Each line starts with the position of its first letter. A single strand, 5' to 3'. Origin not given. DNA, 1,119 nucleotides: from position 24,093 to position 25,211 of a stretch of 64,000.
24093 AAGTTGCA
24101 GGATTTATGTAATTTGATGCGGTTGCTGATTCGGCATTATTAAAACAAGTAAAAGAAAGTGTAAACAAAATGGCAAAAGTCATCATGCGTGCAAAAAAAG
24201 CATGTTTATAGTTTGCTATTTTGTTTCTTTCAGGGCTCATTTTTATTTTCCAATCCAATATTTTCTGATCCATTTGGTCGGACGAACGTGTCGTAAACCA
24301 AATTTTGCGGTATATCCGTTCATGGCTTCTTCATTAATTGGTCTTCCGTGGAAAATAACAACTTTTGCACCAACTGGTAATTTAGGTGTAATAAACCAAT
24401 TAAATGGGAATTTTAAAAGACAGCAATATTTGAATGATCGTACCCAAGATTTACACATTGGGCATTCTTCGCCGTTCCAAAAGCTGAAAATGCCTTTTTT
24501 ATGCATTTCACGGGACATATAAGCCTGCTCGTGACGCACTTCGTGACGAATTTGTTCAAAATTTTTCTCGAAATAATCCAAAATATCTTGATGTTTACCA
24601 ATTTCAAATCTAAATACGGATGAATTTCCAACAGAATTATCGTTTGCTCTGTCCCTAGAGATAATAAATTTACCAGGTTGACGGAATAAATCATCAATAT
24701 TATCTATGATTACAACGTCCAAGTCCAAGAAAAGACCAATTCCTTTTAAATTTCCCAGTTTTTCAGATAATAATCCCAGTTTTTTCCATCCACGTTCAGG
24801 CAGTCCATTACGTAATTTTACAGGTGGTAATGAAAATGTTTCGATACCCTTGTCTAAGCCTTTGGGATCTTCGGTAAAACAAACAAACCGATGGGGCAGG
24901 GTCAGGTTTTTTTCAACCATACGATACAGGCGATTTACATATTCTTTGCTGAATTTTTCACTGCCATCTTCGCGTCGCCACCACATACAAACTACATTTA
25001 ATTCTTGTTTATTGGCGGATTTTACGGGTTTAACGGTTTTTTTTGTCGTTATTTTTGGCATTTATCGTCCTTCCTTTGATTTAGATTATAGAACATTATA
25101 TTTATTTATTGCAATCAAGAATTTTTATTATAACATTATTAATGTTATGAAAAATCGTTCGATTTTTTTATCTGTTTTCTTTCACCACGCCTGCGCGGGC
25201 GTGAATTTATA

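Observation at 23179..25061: Glycosyltransferase-like gene in apparent operon with a secreted Ser/Thr-rich tandem-repeat protein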

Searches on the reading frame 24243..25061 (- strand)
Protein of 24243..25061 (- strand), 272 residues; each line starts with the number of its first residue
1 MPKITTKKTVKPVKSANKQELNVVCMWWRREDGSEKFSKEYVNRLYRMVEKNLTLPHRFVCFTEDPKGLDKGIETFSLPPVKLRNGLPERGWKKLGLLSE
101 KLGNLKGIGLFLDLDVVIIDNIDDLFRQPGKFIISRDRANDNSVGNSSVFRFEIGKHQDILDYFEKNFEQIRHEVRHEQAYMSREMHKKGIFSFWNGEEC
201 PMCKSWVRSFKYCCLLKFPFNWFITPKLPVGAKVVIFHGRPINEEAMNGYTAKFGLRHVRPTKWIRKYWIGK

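Call 4: search_protein_families(library=pfam, proteins=[window:24243-25061:-], max_evalue=1)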
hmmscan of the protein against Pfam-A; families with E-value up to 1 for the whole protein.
window:24243-25061:- (272 aa): 0 families

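Call 5: search_protein_families(library=ncbifam, proteins=[window:24243-25061:-], max_evalue=1)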
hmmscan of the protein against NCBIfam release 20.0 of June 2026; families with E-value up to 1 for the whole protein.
window:24243-25061:- (272 aa): 0 families
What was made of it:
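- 24243..25061 (-): 272-aa cytoplasmic GT-A-fold (GT8-like) glycosyltransferase. It has a Lys-rich 20-aa N-terminal tail. The DxD residues D113 and D115 are encoded at 24717-24725. No Pfam or NCBIfam hit (calls 4, 5).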

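Call 7: find_homologous_proteins(query=window:24243-25061:-)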
Query window:24243-25061:- (272 aa): 2488 proteins with E <= 0.001 among 2719 candidates; the best 120 are listed.
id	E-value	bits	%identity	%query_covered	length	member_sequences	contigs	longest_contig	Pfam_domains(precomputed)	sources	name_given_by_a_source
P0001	3.4e-172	589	91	100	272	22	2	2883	-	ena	-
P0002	9.8e-150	515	83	96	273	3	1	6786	-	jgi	jgi:hypothetical protein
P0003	8.5e-134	463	75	93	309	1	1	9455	-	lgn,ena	-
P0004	1.8e-128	446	71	100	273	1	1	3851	-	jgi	jgi:hypothetical protein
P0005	3.4e-126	438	68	94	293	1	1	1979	-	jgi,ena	-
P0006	5.5e-124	431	67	93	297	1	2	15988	-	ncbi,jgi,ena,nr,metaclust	ncbi:MAG: glycosyltransferase [Proteobacteria bacterium]|nr:glycosyltransferase [Pseudomonadota bact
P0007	1.3e-121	423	69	92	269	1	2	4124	-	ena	-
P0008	3.6e-120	418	70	95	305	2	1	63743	-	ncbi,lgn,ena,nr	ncbi:MAG: glycosyltransferase [Alphaproteobacteria bacterium]|nr:glycosyltransferase [Alphaproteobac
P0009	1.2e-119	417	67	99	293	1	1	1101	-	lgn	-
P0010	5.3e-119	415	67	92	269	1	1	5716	-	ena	-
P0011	7.2e-118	411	67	96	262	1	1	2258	-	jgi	jgi:hypothetical protein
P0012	3.3e-116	405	67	100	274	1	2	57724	-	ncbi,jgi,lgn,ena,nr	ncbi:MAG: glycosyltransferase [Alphaproteobacteria bacterium]|nr:glycosyltransferase [Alphaproteobac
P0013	9.0e-107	374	64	92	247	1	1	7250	-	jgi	jgi:hypothetical protein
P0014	1.3e-103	364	64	92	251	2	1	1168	-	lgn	-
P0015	4.3e-86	307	56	94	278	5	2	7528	-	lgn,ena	-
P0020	5.9e-84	300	55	92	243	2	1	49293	-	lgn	-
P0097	1.7e-74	269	51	91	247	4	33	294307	-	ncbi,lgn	-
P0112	6.3e-74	267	50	91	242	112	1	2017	-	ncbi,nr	ncbi:MAG: glycosyltransferase [Alphaproteobacteria bacterium]|nr:glycosyltransferase [Alphaproteobac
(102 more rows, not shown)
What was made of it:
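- More than 2,488 homologous proteins (call 7).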

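Call 8: search_solved_structures(query=window:24243-25061:-, max_evalue=10)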
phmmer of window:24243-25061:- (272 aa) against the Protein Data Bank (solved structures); distinct sequences matched with E-value up to 10: 2.
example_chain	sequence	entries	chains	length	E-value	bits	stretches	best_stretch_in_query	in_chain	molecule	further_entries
6q1i_A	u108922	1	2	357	0.34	13.1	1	4-50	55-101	Endoglucanase A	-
4ueg_A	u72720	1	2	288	1.2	11.4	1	110-158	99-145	GLYCOGENIN-2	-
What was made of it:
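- Tried and rejected: A single-sequence search of PDB sequences gave only E = 0.34-1.2 hits (call 8).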

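Call 14: predict_structure(alignment_id=A1)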
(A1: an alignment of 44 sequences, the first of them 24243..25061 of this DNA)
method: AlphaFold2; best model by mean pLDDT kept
length: 272 residues; sequences in the alignment: 44
mean_pLDDT: 91.5   pTM: 0.87
mean pLDDT of the five models: 91.5, 91.1, 91.0, 90.8, 90.7
residues with pLDDT >= 90: 215; 70-90: 35; 50-70: 22; < 50: 0
segments of 3 or more residues with pLDDT < 50: none
pLDDT, mean of each block of 10 residues (from residue 1): 66 68 96 91 98 98 97 96 71 92 96 97 97 92 92 97 94 90 97 94 95 93 95 93 94 93 94 79
secondary structure, 60 per line:
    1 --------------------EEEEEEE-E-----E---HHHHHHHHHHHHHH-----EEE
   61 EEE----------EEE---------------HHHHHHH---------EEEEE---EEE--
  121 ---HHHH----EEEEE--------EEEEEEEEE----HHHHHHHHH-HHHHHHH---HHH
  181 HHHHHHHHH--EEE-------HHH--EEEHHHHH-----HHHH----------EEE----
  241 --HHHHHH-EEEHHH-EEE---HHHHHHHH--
elements in order: E21-27 H39-52 E58-63 E74-76 H92-98 E108-112 E116-118 H124-127 E132-136 E145-153 H158-166 H168-174 H178-189 E192-194 E207-209 H210-214 H220-223 E234-236 H243-248 E250-252 E257-259 H263-270
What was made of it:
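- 24243..25061 (-): AlphaFold2 pLDDT 91.5, pTM 0.87 (call 14).
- On GT-A fold, DxD-type glycosyltransferase: AlphaFold2 pLDDT 91.5 (call 14).
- High-confidence model (call 14).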

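Call 16: fold_search(model_id=the predicted structure, library=pdb)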
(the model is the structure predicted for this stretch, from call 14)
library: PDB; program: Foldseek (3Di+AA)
matches with E <= 10: 772; with E <= 0.001: 263
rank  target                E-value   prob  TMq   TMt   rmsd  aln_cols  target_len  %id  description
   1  1zcu                  2.4e-08  1.00  0.54  0.56   7.1       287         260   16  apo form of the 162S mutant of glycogenin (released 2005-04-26)
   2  1zdg                  4.7e-08  1.00  0.56  0.58   6.7       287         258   15  Ser159 mutant of glycogenin complexed with UDP-glucose and manganese (released 2005-04-26)
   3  1zcv                  6.4e-08  1.00  0.56  0.58   6.8       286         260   16  apo form of a mutant of glycogenin in which Asp159 is replaced by Asn (released 2005-04-26)
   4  1ll3                  9.3e-08  1.00  0.52  0.54   6.3       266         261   16  Crystal Structure of Rabbit Muscle Glycogenin (released 2002-05-15)
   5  1zdf                  1.2e-07  1.00  0.55  0.58   6.8       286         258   16  Ser162 mutant of glycogenin complexed with UDP-glucose and manganese (released 2005-04-26)
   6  1zcy                  1.5e-07  1.00  0.55  0.58   6.7       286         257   16  apo form of a mutant of glycogenin in which Asp159 is replaced by Ser (released 2005-04-26)
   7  6eqj                  2.4e-07  1.00  0.54  0.59   6.9       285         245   16  Crystal Structure of Human Glycogenin-1 (GYG1) Tyr195pIPhe mutant, apo form (released 2017-12-20)
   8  6eql_A                2.5e-07  1.00  0.53  0.56   5.6       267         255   16  Crystal Structure of Human Glycogenin-1 (GYG1) Tyr195pIPhe mutant complexed with manganese and UDP (released 2017-12-20)
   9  3v91                  4.1e-07  1.00  0.53  0.56   7.0       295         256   17  Structure of T82M glycogenin mutant truncated at residue 270 complexed with UDP-glucose (released 2012-01-25)
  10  3usr                  4.1e-07  1.00  0.53  0.56   7.0       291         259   18  Structure of Y194F glycogenin mutant truncated at residue 270 (released 2011-12-14)
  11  3qvb                  4.4e-07  1.00  0.56  0.60   6.8       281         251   17  Crystal Structure of Human Glycogenin-1 (GYG1) complexed with manganese and UDP (released 2011-03-23)
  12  4ueg_B                4.7e-07  1.00  0.55  0.60   5.7       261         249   17  Crystal structure of human glycogenin-2 catalytic domain (released 2014-12-24)
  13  3q4s                  4.7e-07  1.00  0.55  0.59   6.8       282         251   16  Crystal Structure of Human Glycogenin-1 (GYG1), apo form (released 2011-02-09)
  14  3v90                  6.0e-07  1.00  0.52  0.55   6.9       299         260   16  Structure of T82M glycogenin mutant truncated at residue 270 (released 2012-01-25)
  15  3v8y                  6.4e-07  1.00  0.55  0.57   7.0       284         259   16  Structure of apo-glycogenin truncated at residue 270 (released 2012-01-25)
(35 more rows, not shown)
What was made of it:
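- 24243..25061 (-): Foldseek top PDB hits are glycogenin, LgtC, LARGE1, UGGT and GT6 (E about 1e-8 to 1e-6; TM normalised to the query 0.48-0.56, to the target 0.12-0.60; call 16).
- On GT-A fold, DxD-type glycosyltransferase: 263 PDB matches at E <= 0.001; all 50 listed are GT-A glycosyltransferases (GT8, GT6, LARGE1 and GT24; call 16).
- On Dedicated protein O-glycosylation / adhesin-glycosylation module: The fold neighbours are GT8, GT6 and GT24 (call 16).
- Top structural matches are GT8-type retaining enzymes (call 16). The closest structures include glycogenin (call 16).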

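Call 17: find_encoding_contigs(protein=P0008, flank=6000, max_places=2)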
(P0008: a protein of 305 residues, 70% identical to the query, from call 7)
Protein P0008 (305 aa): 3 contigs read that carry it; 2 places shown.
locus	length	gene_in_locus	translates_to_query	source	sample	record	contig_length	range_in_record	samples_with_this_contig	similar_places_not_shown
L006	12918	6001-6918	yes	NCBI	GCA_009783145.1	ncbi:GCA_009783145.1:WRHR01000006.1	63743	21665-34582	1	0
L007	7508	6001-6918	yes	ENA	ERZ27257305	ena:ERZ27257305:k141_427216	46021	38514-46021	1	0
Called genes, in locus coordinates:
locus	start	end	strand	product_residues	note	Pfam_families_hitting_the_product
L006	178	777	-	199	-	PF04140:ICMT (weak), PF04191:PEMT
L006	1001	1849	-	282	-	PF12146:Hydrolase_4, PF20408:Abhydrolase_11 (faint), PF00561:Abhydrolase_1, PF12697:Abhydrolase_6, PF00326:Peptidase_S9 (faint), PF06259:Abhydrolase_8 (faint)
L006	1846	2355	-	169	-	PF01066:CDP-OH_P_transf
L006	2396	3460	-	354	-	PF03462:PCRF, PF00472:RF-1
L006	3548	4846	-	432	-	PF13393:tRNA-synt_His, PF00587:tRNA-synt_2b (weak), PF03129:HGTP_anticodon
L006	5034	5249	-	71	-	-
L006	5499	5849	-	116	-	PF01371:Trp_repressor (weak)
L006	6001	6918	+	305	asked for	-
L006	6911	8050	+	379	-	-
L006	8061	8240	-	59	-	-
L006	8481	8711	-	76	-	-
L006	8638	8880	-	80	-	-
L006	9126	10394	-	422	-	PF07498:Rho_N, PF07497:Rho_RNA_bind, PF00006:ATP-synt_ab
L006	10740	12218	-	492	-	PF00691:OmpA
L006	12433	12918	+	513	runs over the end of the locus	PF01676:Metalloenzyme, PF06415:iPGM_N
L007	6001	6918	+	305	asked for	-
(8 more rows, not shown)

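Call 18: find_related_loci(query=A1, collection=genome_contigs, flank=6000)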
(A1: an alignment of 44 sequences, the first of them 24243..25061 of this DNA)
Query A1 (272 aa) in genome_contigs; peptide patterns used: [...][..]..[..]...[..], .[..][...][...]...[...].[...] (x = any residue, [..] = any of these).
599 stretches matched a pattern (row limit reached: there are more); 592 encode a relative of the query (tblastn E <= 1e-3); the best 80 are kept; 80 distinct loci.
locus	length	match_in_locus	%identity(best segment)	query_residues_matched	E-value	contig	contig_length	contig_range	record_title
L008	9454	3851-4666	98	1-272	0e+0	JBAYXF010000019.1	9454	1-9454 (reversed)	MAG: Alphaproteobacteria bacterium isolate SO_2017_CLC_121 scaffold_12576_c1_PH3_2017, whole genome shotgun sequence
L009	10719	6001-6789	87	8-270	3e-152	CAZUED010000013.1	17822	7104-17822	MAG TPA_asm: uncultured Muribaculaceae bacterium isolate SRP192927_co1_66 genome assembly, contig: NODE_6556_length_1782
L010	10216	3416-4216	84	1-271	6e-151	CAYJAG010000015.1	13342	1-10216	MAG TPA_asm: uncultured Muribaculaceae bacterium isolate ERP122455_co3_13 genome assembly, contig: NODE_369_length_13342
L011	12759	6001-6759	70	13-270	4e-123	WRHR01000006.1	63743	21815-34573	MAG: Alphaproteobacteria bacterium isolate Nt197P3bin125 Ga0082212_10000392, whole genome shotgun sequence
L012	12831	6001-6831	65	2-271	2e-117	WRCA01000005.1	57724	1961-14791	MAG: Alphaproteobacteria bacterium isolate Lab288P3bin104 Ga0123353_10000335, whole genome shotgun sequence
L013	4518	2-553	89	87-270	5e-104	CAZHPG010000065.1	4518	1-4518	MAG TPA_asm: uncultured Muribaculaceae bacterium isolate SRP220891_co1_206 genome assembly, contig: NODE_38820_length_45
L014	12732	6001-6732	56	13-269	2e-90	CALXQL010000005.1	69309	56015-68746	MAG: uncultured Alphaproteobacteria bacterium isolate E19__bin253 genome assembly, contig: E19__k127_3913626, whole geno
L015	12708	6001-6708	57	21-269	7e-89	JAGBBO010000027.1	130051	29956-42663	MAG: Alphaproteobacteria bacterium isolate RGIG8969 Water_deer_Rectum-2__c312840, whole genome shotgun sequence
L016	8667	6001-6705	56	22-269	2e-88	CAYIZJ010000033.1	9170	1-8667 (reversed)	MAG TPA_asm: uncultured Muribaculaceae bacterium isolate ERP123703_co1_23 genome assembly, contig: NODE_7962_length_9170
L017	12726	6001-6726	56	15-269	3e-87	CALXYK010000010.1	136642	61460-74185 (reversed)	MAG: uncultured Alphaproteobacteria bacterium isolate E20__bin364 genome assembly, contig: E20__k127_1826986, whole geno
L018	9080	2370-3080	55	22-269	3e-86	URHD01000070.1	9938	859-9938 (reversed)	uncultured bacterium isolate UMGS1001 genome assembly, contig: NODE_3010_length_9938_cov_4.321158, whole genome shotgun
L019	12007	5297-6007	55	22-269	1e-85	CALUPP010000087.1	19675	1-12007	MAG: Candidatus Gastranaerophilales bacterium isolate E02__bin260 genome assembly, contig: E02__k127_4279545, whole geno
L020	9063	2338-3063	52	16-269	9e-83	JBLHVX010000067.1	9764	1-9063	MAG: Granulosicoccus sp. isolate 3300046534_39 Ga0491194_0017969, whole genome shotgun sequence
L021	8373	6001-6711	54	22-269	2e-82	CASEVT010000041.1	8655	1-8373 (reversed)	uncultured bacterium isolate Batch6_idba_bin.362 genome assembly, contig: Batch6_idba_bin.362.fa_k87_5656988, whole geno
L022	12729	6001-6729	50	16-270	6e-81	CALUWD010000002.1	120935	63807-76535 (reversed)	MAG: Candidatus Gastranaerophilales bacterium isolate BRZ_LT__bin51 genome assembly, contig: BRZ_LT__NODE_187_length_120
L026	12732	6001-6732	51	15-269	1e-80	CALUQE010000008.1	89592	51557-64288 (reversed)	MAG: Candidatus Gastranaerophilales bacterium isolate BRZ_BK__bin43 genome assembly, contig: BRZ_BK__NODE_410_length_895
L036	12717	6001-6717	51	22-272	2e-79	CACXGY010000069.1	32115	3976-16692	uncultured bacterium isolate RUG11253 genome assembly, contig: RUG11253_asm_69, whole genome shotgun sequence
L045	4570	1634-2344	51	22-269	1e-78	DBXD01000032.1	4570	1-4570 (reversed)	MAG TPA_asm: Cyanobacteria bacterium UBA1221 UBA1221_contig_592643, whole genome shotgun sequence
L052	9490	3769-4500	48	15-269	1e-77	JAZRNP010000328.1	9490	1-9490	MAG: Victivallaceae bacterium isolate T1900045407_YK20190097.MAGScoT_cleanbin_000021 SGB_6996_k141_2354685, whole genome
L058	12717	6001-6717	49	19-269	2e-77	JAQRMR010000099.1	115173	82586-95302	MAG: Methyloprofundus sp. isolate MAG1 MAG4_99, whole genome shotgun sequence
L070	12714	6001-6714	50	20-269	1e-76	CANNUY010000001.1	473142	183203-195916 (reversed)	MAG: uncultured Candidatus Melainabacteria bacterium isolate REFINED_METABAT215_TOP10_CONTIGS_1500_ASSEMBLY_K77_MERGED__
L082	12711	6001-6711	50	22-269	6e-76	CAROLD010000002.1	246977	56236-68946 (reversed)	MAG TPA_asm: uncultured bacterium isolate MGBC114377 genome assembly, contig: MGBC114377.2, whole genome shotgun sequenc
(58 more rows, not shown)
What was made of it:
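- They include Alphaproteobacteria, Gastranaerophilales/Melainabacteria, Campylobacterota, Lentisphaerota and Gammaproteobacteria (call 18).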

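Call 24: search_protein_families(library=pfam, alignment_id=A2, max_evalue=0.001)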
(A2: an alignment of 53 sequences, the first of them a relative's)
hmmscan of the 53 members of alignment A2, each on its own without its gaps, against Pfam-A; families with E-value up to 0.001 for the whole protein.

A. member 1, L014:6743-7669:+ (308 aa): 1 family
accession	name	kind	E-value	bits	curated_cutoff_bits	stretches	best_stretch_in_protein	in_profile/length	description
PF01501.26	Glyco_transf_8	-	5e-33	115.2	24.3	1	5-259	1-252/253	Glycosyl transferase family 8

B. families by the number of members that match (of 53 scanned): 64 families (the first 25 are shown)
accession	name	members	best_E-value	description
PF00534.26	Glycos_transf_1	9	2.3e-27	Glycosyl transferases group 1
PF04413.22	Glycos_transf_N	8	4.2e-59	3-Deoxy-D-manno-octulosonic-acid transferase (kdotransferase)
PF00990.26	GGDEF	7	1.1e-43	Diguanylate cyclase, GGDEF domain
PF13487.12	HD_5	7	1.5e-34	HD domain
PF01966.28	HD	7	1.3e-09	HD domain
PF01590.32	GAF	7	8.2e-09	GAF domain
PF13185.12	GAF_2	7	3.5e-05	GAF domain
PF01501.26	Glyco_transf_8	6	2.8e-54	Glycosyl transferase family 8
PF18404.7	Glyco_transf_24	5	1.6e-11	Glucosyltransferase 24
PF01075.23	Glyco_transf_9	4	1.3e-29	Glycosyltransferase family 9 (heptosyltransferase)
PF11051.14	Mannosyl_trans3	3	0.00031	Mannosyltransferase putative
PF00664.28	ABC_membrane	2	9.5e-36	ABC transporter transmembrane region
PF00535.33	Glycos_transf_2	2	3.6e-34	Glycosyl transferase family 2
PF00005.33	ABC_tran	2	7.9e-32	ABC transporter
PF13704.12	Glyco_tranf_2_4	2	5.2e-16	Glycosyl transferase family 2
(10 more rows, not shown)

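Call 25: search_protein_families(library=pfam, alignment_id=A3, max_evalue=0.001)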
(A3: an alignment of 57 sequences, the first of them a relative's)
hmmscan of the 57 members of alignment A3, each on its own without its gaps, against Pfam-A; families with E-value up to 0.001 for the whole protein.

A. member 1, L014:4975-5673:- (232 aa): 0 families

B. families by the number of members that match (of 57 scanned): 69 families (the first 25 are shown)
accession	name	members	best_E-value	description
PF00152.25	tRNA-synt_2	13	4.6e-96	tRNA synthetases class II (D, K and N)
PF01336.31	tRNA_anti-codon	13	1.1e-14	OB-fold nucleic acid binding domain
PF01409.25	tRNA-synt_2d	13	2.6e-09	tRNA synthetases class II core domain (F)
PF00700.27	Flagellin_C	5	3.6e-14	Bacterial flagellin C-terminal helical region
PF00669.25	Flagellin_N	5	3e-13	Bacterial flagellin N-terminal helical region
PF01966.28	HD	4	1.5e-09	HD domain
PF01311.25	Bac_export_1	3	1.7e-49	Bacterial export proteins, family 1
PF00133.28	tRNA-synt_1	2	8.1e-142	tRNA synthetases class I (I, L, M and V)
PF00990.26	GGDEF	2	8.4e-43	Diguanylate cyclase, GGDEF domain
PF08264.19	Anticodon_1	2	1.6e-37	Anticodon-binding domain of tRNA ligase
PF13487.12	HD_5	2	9.2e-36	HD domain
PF13416.11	SBP_bac_8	2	4.1e-33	Bacterial extracellular solute-binding protein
PF01547.30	SBP_bac_1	2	4.7e-29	Bacterial extracellular solute-binding protein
PF01755.23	Glyco_transf_25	2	1.9e-27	Glycosyltransferase family 25 (LPS biosynthesis protein)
PF09334.17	tRNA-synt_1g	2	9.4e-24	tRNA synthetases class I (M)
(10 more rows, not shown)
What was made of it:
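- GT25 occurs upstream in 2 loci (call 25).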
